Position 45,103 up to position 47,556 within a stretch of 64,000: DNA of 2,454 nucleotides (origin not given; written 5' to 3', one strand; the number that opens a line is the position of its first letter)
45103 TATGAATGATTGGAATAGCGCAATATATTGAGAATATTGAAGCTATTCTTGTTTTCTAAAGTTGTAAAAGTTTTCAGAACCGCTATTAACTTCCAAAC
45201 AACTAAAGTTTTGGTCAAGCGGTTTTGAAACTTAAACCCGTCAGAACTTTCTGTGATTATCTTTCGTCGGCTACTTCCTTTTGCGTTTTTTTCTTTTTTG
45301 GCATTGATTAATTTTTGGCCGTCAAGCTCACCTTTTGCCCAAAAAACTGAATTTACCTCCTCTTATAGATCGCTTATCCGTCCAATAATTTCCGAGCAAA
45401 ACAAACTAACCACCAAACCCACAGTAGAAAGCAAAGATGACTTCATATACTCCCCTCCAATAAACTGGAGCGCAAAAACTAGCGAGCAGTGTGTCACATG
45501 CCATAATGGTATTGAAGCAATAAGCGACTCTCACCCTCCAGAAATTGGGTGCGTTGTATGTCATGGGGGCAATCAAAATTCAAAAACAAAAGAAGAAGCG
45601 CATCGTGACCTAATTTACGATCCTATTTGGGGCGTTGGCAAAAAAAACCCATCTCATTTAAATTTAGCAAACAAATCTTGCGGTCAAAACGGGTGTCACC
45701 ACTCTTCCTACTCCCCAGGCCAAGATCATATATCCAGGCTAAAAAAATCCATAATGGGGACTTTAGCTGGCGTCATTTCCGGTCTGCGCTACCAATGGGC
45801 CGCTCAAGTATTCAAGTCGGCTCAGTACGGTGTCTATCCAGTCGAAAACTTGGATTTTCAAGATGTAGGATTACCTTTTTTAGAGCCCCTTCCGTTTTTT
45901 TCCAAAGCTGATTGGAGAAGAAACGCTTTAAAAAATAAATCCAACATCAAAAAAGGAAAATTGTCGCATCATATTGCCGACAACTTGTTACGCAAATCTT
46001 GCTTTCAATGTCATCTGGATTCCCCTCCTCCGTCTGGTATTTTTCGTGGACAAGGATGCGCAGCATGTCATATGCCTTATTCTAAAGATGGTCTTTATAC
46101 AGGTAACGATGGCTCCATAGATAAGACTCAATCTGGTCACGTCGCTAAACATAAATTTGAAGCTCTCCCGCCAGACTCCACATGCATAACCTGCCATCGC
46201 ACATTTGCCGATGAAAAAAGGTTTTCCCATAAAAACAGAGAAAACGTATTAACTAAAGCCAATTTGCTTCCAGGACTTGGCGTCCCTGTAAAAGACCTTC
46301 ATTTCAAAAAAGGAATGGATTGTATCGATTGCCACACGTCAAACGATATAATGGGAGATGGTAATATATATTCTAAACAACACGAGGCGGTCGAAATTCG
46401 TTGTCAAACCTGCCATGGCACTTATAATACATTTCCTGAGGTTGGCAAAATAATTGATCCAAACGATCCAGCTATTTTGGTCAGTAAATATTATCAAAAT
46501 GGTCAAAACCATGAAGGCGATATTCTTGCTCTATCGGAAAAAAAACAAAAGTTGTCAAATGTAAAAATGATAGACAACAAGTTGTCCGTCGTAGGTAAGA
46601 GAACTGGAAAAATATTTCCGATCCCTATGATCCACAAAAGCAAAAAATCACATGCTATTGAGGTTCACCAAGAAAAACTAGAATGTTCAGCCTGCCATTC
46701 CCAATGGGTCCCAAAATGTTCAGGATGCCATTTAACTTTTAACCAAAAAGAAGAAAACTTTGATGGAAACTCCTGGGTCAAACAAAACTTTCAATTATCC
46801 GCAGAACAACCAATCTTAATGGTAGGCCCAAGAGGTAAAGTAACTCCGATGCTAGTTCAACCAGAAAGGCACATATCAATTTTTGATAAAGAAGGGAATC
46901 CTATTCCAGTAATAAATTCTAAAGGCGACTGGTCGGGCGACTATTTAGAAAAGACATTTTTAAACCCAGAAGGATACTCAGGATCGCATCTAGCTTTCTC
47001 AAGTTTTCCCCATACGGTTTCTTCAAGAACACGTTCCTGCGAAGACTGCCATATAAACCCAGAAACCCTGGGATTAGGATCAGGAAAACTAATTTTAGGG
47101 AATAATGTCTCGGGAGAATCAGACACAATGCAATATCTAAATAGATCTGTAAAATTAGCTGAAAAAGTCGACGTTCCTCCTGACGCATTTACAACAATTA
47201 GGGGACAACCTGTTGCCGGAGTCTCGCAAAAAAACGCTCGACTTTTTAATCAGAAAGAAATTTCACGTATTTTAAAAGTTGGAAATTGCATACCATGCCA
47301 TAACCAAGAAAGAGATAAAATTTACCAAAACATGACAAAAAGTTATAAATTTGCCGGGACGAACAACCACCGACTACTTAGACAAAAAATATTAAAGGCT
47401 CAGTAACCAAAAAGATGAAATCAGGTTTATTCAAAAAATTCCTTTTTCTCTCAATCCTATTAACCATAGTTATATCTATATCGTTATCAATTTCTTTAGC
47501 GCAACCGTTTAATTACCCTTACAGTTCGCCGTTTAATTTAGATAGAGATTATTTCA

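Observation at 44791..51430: Hpt gene followed by a four-cytochrome operon carrying 25 haem-binding motifs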

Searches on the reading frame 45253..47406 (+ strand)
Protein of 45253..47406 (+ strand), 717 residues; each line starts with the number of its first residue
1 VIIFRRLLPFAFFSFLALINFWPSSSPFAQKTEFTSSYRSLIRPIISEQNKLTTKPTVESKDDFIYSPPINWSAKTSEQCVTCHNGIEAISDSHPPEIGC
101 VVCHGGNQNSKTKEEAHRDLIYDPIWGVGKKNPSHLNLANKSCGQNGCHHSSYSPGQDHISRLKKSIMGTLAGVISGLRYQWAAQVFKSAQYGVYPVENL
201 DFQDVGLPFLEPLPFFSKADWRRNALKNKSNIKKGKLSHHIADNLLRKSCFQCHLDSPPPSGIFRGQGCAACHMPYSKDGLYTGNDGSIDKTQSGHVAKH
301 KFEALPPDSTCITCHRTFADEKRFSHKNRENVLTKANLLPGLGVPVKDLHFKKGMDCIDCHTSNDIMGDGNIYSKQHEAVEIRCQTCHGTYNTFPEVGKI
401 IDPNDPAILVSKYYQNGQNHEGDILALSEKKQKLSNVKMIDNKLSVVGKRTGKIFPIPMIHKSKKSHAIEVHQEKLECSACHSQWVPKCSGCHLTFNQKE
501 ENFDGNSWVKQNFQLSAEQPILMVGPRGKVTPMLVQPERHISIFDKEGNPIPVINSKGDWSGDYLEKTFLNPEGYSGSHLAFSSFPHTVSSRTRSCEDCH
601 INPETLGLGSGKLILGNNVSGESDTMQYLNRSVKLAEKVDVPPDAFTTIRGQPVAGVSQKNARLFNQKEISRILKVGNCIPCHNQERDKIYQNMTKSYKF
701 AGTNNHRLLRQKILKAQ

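Call 4: search_protein_families(library=pfam, proteins=[window:45253-47406:+], max_evalue=0.1)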
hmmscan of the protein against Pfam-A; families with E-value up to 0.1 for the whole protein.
window:45253-47406:+ (717 aa): 4 families
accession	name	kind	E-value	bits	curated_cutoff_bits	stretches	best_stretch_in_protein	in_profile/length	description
PF14537.11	Cytochrom_c3_2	-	7.7e-11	42.8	25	3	350-396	2-41/79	Cytochrome c3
PF14522.11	Cytochrome_C7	-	2.3e-08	34.2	24.8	1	348-394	6-54/67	Cytochrome c7 and related cytochrome c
PF22113.1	Mtrc-MtrF_II-IV_dom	-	7.8e-05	22.7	30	1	267-364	82-166/176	Outer membrane cytochrome MtrC/MtrF-like, domains II/IV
PF13435.11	Cytochrome_C554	-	0.00035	21.9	20.8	1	351-389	45-84/84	Cytochrome c554 and c-prime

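Call 5: search_protein_families(library=ncbifam, proteins=[window:45253-47406:+], max_evalue=0.1)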
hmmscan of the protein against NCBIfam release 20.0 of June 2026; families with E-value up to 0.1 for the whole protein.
window:45253-47406:+ (717 aa): 6 families
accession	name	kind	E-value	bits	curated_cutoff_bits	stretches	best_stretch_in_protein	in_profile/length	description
NF040943.1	cytoc3_ExtM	equivalog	2.4e-91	306.9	800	2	233-693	131-586/599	selenite/tellurite reduction operon c-type cytochrome ExtM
NF040968.1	FeS_ExtO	equivalog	5.5e-12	45.2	200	1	307-535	61-293/416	selenite/tellurite reduction operon b-type cytochrome iron-sulfur cluster-binding subunit ExtO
NF040967.1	cytc_ExtN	equivalog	8.5e-12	44.6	200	1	465-535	214-294/415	selenite/tellurite reduction operon c-type cytochrome ExtN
NF045713.1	CxxCH_16_HmcA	equivalog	9.4e-07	27.8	400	1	241-503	105-335/541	sulfate respiration complex hexadecaheme cytochrome HmcA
NF047727.1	4hemeCytCCctA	equivalog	0.00086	19.4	180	0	77-105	57-85/109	tetraheme c-type cytochrome CctA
NF040971.1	cytc_ExtS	equivalog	0.013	14.8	100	1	74-149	22-91/262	selenite/tellurite reduction operon c-type cytochrome lipoprotein ExtS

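Call 6: search_solved_structures(query=window:45253-47406:+, max_evalue=1, show_alignments=2)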
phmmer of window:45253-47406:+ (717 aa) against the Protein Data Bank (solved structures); distinct sequences matched with E-value up to 1: 4.
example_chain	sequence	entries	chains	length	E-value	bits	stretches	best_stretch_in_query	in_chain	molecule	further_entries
6lod_A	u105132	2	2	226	0.32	12.3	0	305-388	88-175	MULTIHEME_CYTC domain-containing protein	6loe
8k9e_A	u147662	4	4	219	0.61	11.4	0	300-366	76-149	Cytochrome c7-like domain-containing protein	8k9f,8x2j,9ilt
6v0a_A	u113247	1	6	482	0.85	10.9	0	260-372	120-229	Nitrite reductase (cytochrome; ammonia-forming)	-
2k3v_A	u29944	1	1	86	0.91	10.9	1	73-114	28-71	Tetraheme cytochrome c-type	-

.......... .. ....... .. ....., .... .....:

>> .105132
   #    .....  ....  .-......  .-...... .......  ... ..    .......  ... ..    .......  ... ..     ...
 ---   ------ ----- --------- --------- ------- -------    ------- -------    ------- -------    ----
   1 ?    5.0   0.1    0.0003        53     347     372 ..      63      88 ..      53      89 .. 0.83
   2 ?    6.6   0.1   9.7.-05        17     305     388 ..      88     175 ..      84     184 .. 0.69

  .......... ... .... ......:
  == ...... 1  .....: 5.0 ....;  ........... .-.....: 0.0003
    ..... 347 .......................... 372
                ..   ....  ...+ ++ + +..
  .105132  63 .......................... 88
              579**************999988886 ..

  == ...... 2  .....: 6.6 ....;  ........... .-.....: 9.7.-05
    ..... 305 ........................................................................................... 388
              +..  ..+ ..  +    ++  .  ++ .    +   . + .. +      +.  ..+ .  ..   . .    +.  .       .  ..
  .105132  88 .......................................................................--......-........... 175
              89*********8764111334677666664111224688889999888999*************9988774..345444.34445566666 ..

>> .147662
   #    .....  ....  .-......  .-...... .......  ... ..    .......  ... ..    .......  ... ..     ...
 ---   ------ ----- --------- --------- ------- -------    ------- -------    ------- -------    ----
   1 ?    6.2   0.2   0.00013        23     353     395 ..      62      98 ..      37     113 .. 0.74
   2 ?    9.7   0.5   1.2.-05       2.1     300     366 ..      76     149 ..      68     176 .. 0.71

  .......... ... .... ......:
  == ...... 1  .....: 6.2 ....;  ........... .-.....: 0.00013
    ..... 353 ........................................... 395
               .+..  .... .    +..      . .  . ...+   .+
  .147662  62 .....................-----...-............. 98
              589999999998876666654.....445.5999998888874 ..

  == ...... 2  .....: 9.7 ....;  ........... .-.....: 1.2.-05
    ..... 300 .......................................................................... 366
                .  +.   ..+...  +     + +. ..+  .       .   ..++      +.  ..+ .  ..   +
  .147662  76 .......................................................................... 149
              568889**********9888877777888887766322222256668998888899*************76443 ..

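Call 9: find_homologous_proteins(query=window:45253-47406:+, max_evalue=0.00001)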
Query window:45253-47406:+ (717 aa): 522 proteins with E <= 0.00001 among 5360 candidates; the best 120 are listed.
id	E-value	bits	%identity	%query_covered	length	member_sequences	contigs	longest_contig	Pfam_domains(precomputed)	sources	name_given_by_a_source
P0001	0.0e+0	1702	100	100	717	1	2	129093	PF14537.12,PF14522.12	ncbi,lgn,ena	-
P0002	0.0e+0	1389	80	100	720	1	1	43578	PF14537.12,PF14522.12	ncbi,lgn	-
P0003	0.0e+0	1346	77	100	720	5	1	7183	PF14537.12,PF02085.22,PF14522.12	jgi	jgi:hypothetical protein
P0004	0.0e+0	1318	75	100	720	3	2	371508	PF14537.12,PF02085.22,PF14522.12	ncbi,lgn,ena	-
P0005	0.0e+0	1084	64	100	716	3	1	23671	PF14537.12,PF14522.12,PF22113.2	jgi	jgi:hypothetical protein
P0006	1.7e-215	736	48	93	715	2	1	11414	PF14537.12,PF14522.12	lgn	-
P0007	6.0e-211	721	51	89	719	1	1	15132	PF14537.12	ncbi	-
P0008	2.1e-210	719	48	95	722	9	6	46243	PF14537.12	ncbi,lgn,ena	-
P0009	4.1e-210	718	47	99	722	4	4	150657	PF14537.12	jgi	-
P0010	2.1e-209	716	50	89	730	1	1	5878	PF14537.12,PF14522.12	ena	-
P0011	6.6e-208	711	51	89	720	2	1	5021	PF14537.12,PF14522.12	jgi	-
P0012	1.8e-207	709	46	100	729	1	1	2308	PF14537.12,PF14522.12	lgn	-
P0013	2.8e-207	709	50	89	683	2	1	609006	PF14537.12,PF14522.12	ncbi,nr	ncbi:MAG: cytochrome c [Nitrospinaceae bacterium]|nr:MAG: cytochrome c [Nitrospinaceae bacterium]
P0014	4.1e-207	708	48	93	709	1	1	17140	PF14537.12,PF13435.12,PF14522.12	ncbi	-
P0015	7.7e-207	707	51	89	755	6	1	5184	PF14537.12,PF02085.22,PF14522.12,PF22113.2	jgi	-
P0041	4.7e-203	695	50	89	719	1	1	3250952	PF14537.12,PF14522.12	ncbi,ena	-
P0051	2.6e-202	692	40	98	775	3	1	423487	PF14537.12,PF02085.22,PF14522.12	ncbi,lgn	-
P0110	1.1e-198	680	45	94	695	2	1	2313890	PF14537.12,PF02085.22,PF14522.12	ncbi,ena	-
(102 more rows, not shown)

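Call 10: find_related_loci(query=window:45253-47406:+, collection=genome_contigs, flank=10000)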
Query window:45253-47406:+ (717 aa) in genome_contigs; peptide patterns used: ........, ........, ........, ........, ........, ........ (x = any residue, [..] = any of these).
49 stretches matched a pattern; 3 encode a relative of the query (tblastn E <= 1e-3); 3 distinct loci.
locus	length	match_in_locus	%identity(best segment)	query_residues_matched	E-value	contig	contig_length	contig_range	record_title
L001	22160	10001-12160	78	1-717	0e+0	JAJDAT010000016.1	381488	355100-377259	MAG: Nitrospinia bacterium isolate OFTM166 OFTM166_15, whole genome shotgun sequence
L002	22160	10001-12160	80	1-717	0e+0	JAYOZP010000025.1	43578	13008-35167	MAG: Nitrospinales bacterium isolate 139561_S162_rosella_bins.tsv.096 NODE_831_length_43578_cov_6.374584, whole genome s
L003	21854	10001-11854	34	75-715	2e-96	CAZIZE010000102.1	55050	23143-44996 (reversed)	MAG TPA_asm: uncultured bacterium isolate binchicken_co219_16 genome assembly, contig: k141_765574, whole genome shotgun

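Call 13: find_encoding_contigs(protein=P0041, flank=10000, max_places=2)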
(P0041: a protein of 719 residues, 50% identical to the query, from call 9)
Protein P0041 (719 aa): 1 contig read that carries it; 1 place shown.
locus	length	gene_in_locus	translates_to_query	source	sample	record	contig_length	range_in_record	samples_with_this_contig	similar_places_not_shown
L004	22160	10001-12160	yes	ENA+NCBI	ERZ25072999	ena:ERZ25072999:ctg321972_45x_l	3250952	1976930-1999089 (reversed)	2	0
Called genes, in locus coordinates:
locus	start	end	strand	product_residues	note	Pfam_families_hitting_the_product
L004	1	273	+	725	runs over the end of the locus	PF25021:TEN_NHL, PF01436:NHL (weak), PF25021:TEN_NHL, PF01436:NHL (weak), PF25021:TEN_NHL (weak), PF01436:NHL, PF08450:SGL (weak), PF25021:TEN_NHL, +8 more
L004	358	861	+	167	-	PF13474:SnoaL_3 (weak)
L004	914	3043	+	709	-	PF02922:CBM_48, PF00128:Alpha-amylase (weak), PF21331:Isoamylase_C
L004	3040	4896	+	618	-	PF02922:CBM_48, PF00128:Alpha-amylase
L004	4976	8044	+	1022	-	PF00128:Alpha-amylase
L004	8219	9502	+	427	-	PF21269:TreT_GT1, PF00534:Glycos_transf_1, PF20706:GT4-conflict (weak), PF13692:Glyco_trans_1_4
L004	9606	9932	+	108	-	PF01627:Hpt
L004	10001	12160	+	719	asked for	PF14522:Cytochrome_C7 (faint), PF14537:Cytochrom_c3_2 (faint)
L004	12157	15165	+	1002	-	PF14522:Cytochrome_C7 (faint), PF14537:Cytochrom_c3_2 (faint)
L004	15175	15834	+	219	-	PF02433:FixO (faint), PF00034:Cytochrom_C (weak), PF13442:Cytochrome_CBB3 (faint)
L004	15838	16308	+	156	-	PF13442:Cytochrome_CBB3, PF00034:Cytochrom_C (weak)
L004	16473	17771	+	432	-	PF06245:DUF1015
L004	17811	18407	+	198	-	PF01926:MMR_HSR1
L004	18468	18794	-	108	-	PF01257:2Fe-2S_thioredx (weak)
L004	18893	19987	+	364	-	PF01636:APH, PF02958:EcKL (weak)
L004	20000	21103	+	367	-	PF03739:LptF_LptG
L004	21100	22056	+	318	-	PF02541:Ppx-GppA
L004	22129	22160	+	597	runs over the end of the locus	PF02776:TPP_enzyme_N, PF00205:TPP_enzyme_M, PF02775:TPP_enzyme_C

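Call 14: find_encoding_contigs(protein=P0110, flank=10000, max_places=2)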
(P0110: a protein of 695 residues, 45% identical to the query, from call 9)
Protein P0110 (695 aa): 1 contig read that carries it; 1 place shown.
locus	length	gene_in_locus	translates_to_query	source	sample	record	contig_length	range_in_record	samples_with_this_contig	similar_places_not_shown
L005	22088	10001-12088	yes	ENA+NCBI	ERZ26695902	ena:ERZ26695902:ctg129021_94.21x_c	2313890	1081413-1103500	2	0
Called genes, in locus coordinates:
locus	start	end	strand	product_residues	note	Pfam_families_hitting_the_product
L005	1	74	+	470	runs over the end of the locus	PF10396:TrmE_N, PF00350:Dynamin_N (faint), PF12631:MnmE_helical, PF01926:MMR_HSR1, PF02421:FeoB_N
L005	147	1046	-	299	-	PF00805:Pentapeptide (weak), PF13576:Pentapeptide_3 (faint), PF00805:Pentapeptide, PF13599:Pentapeptide_4 (weak), PF00805:Pentapeptide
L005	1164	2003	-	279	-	PF13599:Pentapeptide_4 (weak), PF00805:Pentapeptide, PF13576:Pentapeptide_3 (faint), PF00805:Pentapeptide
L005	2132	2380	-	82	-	-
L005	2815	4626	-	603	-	PF02310:B12-binding (faint), PF04055:Radical_SAM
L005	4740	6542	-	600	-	PF02310:B12-binding (faint), PF04055:Radical_SAM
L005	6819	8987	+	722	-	PF25021:TEN_NHL, PF01436:NHL (weak), PF25021:TEN_NHL, PF01436:NHL (weak), PF25021:TEN_NHL, PF01436:NHL (weak), PF25021:TEN_NHL (weak), PF25021:TEN_NHL, +11 more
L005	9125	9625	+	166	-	PF13474:SnoaL_3 (weak)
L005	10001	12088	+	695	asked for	PF02085:Cytochrom_CIII (faint), PF14522:Cytochrome_C7 (faint), PF14537:Cytochrom_c3_2 (faint)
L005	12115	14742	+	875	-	PF14522:Cytochrome_C7 (faint), PF14537:Cytochrom_c3_2 (faint)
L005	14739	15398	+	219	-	PF00034:Cytochrom_C (faint), PF02433:FixO (faint)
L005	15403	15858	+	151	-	PF13442:Cytochrome_CBB3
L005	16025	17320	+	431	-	PF06245:DUF1015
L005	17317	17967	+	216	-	PF03193:RsgA_GTPase (faint), PF00350:Dynamin_N (faint), PF01926:MMR_HSR1, PF02421:FeoB_N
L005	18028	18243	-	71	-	PF01257:2Fe-2S_thioredx (weak)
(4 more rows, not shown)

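Call 15: find_encoding_contigs(protein=P0051, flank=10000, max_places=2)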
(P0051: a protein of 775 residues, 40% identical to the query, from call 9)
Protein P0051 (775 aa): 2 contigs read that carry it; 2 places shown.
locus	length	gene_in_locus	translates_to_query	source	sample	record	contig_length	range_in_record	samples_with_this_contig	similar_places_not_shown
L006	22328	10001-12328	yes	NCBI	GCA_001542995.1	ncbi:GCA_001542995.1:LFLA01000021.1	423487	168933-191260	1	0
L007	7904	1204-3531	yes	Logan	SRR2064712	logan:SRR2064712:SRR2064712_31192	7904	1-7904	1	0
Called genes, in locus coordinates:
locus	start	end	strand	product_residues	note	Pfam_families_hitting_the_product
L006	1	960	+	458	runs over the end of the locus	PF10396:TrmE_N, PF00350:Dynamin_N (faint), PF12631:MnmE_helical, PF01926:MMR_HSR1, PF02421:FeoB_N, PF04548:AIG1 (weak)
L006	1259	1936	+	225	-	PF03167:UDG (weak)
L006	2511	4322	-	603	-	PF02310:B12-binding (faint), PF04055:Radical_SAM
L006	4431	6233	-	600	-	PF02310:B12-binding (faint), PF04055:Radical_SAM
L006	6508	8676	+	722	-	PF05787:PhoX (faint), PF25021:TEN_NHL, PF01436:NHL (weak), PF25021:TEN_NHL, PF01436:NHL (weak), PF25021:TEN_NHL, PF01436:NHL (weak), PF25021:TEN_NHL, +7 more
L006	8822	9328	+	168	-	PF13474:SnoaL_3 (weak)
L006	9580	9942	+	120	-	-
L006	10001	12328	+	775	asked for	PF02085:Cytochrom_CIII (faint), PF14522:Cytochrome_C7 (faint), PF14537:Cytochrom_c3_2 (faint)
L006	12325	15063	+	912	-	PF14522:Cytochrome_C7 (faint), PF14537:Cytochrom_c3_2 (faint), PF22113:Mtrc-MtrF_II-IV_dom (faint)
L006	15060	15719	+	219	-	PF00034:Cytochrom_C (faint), PF13442:Cytochrome_CBB3 (faint), PF02433:FixO (faint)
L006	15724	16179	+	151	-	PF00034:Cytochrom_C (weak), PF13442:Cytochrome_CBB3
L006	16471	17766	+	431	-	PF06245:DUF1015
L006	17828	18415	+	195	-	PF03193:RsgA_GTPase (faint), PF01926:MMR_HSR1, PF02421:FeoB_N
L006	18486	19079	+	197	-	-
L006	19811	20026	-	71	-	PF01257:2Fe-2S_thioredx (weak)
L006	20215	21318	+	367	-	PF01636:APH, PF02958:EcKL (weak)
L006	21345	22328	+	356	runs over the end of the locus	PF03739:LptF_LptG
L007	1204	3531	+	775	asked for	PF02085:Cytochrom_CIII (faint), PF14522:Cytochrome_C7 (faint), PF14537:Cytochrom_c3_2 (faint)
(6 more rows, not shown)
